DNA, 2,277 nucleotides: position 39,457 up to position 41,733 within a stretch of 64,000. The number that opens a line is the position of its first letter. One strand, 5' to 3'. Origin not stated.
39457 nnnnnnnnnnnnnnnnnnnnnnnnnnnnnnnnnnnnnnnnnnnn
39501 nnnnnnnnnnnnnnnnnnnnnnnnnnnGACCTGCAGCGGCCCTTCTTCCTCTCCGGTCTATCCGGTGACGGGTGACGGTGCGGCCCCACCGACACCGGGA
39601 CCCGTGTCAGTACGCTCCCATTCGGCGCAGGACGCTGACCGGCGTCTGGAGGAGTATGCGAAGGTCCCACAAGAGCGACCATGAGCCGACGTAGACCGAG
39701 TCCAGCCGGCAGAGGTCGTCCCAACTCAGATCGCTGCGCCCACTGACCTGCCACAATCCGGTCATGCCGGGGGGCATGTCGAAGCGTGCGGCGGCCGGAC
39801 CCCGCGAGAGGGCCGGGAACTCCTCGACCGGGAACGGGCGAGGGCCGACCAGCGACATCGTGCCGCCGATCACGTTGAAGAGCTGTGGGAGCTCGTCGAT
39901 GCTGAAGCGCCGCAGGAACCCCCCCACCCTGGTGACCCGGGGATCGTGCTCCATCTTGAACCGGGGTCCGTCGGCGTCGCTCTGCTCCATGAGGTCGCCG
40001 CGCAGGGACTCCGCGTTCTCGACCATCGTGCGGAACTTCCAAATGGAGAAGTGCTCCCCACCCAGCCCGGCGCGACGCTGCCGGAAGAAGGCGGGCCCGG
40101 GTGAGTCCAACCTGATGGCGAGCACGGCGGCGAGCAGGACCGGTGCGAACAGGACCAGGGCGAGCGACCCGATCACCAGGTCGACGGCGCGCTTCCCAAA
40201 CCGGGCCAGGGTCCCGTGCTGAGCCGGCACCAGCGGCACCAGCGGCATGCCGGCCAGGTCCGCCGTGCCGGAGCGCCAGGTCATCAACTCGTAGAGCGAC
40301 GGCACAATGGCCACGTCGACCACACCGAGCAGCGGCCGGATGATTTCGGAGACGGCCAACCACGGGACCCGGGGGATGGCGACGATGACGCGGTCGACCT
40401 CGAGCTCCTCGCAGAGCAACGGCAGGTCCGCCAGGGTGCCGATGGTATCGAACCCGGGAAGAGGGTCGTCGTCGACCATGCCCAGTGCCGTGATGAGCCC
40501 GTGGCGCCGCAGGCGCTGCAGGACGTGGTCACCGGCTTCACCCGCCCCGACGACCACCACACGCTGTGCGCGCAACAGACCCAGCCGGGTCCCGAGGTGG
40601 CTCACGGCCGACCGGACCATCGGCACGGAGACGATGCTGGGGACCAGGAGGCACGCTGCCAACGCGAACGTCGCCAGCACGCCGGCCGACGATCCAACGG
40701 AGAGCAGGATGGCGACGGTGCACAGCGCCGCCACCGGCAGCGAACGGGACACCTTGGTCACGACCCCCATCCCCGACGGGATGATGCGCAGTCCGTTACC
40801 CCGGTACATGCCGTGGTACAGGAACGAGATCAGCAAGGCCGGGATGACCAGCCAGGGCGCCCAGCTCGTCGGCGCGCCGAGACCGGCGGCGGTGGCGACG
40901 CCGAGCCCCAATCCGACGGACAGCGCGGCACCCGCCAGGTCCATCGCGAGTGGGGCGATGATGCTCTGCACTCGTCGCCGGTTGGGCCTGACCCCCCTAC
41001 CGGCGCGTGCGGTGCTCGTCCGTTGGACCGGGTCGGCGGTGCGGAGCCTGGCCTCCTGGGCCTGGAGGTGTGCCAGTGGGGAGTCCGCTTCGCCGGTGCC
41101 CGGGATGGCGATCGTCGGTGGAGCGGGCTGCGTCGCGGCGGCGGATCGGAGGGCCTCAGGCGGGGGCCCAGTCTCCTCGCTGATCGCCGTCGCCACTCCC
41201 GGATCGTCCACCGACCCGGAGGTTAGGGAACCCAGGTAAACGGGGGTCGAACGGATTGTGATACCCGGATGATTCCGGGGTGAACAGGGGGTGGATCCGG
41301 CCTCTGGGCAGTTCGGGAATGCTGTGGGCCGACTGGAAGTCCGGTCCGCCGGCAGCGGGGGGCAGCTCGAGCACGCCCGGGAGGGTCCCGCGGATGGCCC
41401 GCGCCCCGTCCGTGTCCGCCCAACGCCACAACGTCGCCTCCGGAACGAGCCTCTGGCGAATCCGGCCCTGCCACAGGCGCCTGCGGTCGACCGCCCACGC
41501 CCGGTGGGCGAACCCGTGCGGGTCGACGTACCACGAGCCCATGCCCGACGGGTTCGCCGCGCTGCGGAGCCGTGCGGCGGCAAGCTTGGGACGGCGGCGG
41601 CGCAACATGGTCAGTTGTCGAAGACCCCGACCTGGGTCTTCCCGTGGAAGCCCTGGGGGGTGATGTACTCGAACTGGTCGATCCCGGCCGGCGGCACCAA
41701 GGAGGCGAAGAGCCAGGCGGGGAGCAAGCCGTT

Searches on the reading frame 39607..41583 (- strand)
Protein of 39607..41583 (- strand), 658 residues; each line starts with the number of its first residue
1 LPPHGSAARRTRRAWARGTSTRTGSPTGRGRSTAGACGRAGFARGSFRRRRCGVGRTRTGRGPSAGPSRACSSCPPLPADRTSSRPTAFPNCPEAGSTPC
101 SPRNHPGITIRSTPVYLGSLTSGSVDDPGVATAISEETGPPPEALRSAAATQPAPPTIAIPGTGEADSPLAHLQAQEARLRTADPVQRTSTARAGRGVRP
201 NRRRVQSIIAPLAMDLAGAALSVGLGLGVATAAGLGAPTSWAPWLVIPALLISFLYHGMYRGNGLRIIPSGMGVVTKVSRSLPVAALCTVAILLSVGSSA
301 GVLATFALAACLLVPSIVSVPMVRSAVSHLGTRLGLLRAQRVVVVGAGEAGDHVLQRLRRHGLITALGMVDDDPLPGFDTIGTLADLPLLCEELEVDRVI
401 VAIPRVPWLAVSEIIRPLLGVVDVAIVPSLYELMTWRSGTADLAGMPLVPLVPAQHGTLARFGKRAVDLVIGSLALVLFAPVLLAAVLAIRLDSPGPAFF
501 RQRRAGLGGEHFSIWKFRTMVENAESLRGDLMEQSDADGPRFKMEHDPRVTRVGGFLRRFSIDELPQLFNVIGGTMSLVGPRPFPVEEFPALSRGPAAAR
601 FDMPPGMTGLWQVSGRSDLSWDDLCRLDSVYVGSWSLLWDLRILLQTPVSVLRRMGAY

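Call 4: search_protein_families(library=pfam, proteins=[window:39607-41583:-], max_evalue=0.01)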
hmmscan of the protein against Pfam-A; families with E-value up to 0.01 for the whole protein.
window:39607-41583:- (658 aa): 3 families
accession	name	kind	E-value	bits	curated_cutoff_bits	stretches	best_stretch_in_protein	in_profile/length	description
PF02397.22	Bac_transf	-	2.2e-60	203.7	27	1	464-652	1-178/179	Bacterial sugar transferase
PF13727.12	CoA_binding_3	-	1.7e-05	25.3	25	1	272-406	15-152/175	CoA-binding domain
PF00899.27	ThiF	-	0.0057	16.3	28.1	0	337-373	18-53/238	ThiF family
